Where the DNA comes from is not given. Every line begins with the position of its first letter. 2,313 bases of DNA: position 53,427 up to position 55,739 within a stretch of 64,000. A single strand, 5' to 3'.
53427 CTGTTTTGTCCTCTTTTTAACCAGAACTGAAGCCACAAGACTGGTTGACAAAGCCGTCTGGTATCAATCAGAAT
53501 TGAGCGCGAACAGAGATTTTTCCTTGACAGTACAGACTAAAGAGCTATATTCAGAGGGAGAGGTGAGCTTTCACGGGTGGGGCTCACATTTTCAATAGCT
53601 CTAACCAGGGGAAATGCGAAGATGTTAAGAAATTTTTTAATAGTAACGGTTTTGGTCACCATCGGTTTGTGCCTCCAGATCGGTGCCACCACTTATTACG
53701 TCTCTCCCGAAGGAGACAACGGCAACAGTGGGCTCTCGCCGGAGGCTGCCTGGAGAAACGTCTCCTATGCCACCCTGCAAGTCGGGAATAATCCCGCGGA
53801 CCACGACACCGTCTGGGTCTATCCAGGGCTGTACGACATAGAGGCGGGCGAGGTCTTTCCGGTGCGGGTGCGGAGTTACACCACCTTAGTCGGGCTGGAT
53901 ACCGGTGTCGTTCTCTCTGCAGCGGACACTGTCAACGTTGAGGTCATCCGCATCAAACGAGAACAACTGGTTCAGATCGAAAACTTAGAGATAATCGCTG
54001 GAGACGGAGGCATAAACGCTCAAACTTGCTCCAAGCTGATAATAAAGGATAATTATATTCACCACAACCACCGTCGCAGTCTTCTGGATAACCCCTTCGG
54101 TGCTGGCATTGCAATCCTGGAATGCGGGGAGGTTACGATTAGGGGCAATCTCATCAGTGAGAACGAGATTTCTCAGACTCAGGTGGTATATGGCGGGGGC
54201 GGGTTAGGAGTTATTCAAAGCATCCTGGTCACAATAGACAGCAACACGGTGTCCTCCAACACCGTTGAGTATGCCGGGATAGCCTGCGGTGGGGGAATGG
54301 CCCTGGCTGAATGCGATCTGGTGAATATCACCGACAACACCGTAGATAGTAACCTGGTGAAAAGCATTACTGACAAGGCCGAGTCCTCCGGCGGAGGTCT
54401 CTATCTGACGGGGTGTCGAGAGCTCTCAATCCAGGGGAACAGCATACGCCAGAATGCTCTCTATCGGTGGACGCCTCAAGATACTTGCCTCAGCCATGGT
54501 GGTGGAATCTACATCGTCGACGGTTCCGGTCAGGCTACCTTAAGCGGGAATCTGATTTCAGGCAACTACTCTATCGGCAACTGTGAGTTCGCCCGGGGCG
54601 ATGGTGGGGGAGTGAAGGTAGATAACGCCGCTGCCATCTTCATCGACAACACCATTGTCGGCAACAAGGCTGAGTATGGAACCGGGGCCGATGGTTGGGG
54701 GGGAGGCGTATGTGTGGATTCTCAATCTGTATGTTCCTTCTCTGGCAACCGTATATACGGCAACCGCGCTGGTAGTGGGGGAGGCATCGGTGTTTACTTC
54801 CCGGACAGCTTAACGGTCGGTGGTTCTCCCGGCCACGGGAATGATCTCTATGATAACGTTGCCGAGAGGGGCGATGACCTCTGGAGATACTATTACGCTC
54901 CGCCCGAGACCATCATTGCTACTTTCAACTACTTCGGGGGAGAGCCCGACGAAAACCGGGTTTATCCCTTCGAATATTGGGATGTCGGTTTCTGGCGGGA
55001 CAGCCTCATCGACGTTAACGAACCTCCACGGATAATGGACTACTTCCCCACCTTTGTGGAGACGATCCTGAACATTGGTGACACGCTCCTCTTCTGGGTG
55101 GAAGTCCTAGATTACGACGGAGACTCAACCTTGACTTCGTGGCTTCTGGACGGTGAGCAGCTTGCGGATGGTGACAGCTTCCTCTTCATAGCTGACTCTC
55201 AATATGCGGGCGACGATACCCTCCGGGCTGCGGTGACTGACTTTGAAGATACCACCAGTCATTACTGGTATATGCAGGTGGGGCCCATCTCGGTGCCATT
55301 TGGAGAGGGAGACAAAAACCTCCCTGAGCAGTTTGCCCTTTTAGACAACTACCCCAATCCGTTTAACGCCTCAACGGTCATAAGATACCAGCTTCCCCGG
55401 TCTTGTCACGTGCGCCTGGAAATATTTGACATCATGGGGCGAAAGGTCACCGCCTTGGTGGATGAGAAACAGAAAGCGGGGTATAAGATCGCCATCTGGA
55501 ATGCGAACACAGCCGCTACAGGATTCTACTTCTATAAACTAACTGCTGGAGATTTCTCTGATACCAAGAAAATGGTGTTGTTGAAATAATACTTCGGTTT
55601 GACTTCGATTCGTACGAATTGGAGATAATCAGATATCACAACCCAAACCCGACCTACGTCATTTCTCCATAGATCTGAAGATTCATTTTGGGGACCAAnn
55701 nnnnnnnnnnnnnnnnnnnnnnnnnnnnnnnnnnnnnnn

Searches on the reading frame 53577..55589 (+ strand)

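Call 27: search_protein_families(library=ncbifam, proteins=[window:53577-55589:+], max_evalue=0.00001)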
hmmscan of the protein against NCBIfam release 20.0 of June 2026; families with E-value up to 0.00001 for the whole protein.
window:53577-55589:+ (670 aa): 4 families
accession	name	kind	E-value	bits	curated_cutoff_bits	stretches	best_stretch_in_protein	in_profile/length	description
TIGR04183.1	Por_Secre_tail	domain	1.2e-10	41.2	23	1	592-667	2-70/72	T9SS type A sorting domain-containing protein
NF052323.1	T9SSA_dep_M6i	equivalog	4.9e-08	31.4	600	1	591-668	960-1036/1043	T9SS-dependent M6-like inactivated metalloprotease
NF038113.1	T9SSA_dep_M36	equivalog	2.3e-07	29.3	885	1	590-668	794-868/869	T9SS-dependent M36 family metallopeptidase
NF047854.1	LIC10774_subfam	equivalog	7.2e-06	25.2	380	1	35-108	56-125/358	LIC10774/LIC10365 family surface protein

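Call 66: search_protein_families(library=pfam, proteins=[window:53577-55589:+], max_evalue=0.001)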
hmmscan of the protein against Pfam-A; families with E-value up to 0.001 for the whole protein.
window:53577-55589:+ (670 aa): 3 families
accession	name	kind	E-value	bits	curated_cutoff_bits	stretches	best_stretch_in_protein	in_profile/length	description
PF13229.12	Beta_helix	-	6.2e-21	75.1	25.9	1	124-327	3-158/158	Right handed beta helix region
PF18962.6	Por_Secre_tail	-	8.9e-08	32.8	27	1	592-667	2-74/75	Secretion system C-terminal sorting domain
PF05048.19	NosD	-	1.1e-07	32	23.6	1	121-331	16-173/212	Periplasmic copper-binding protein (NosD)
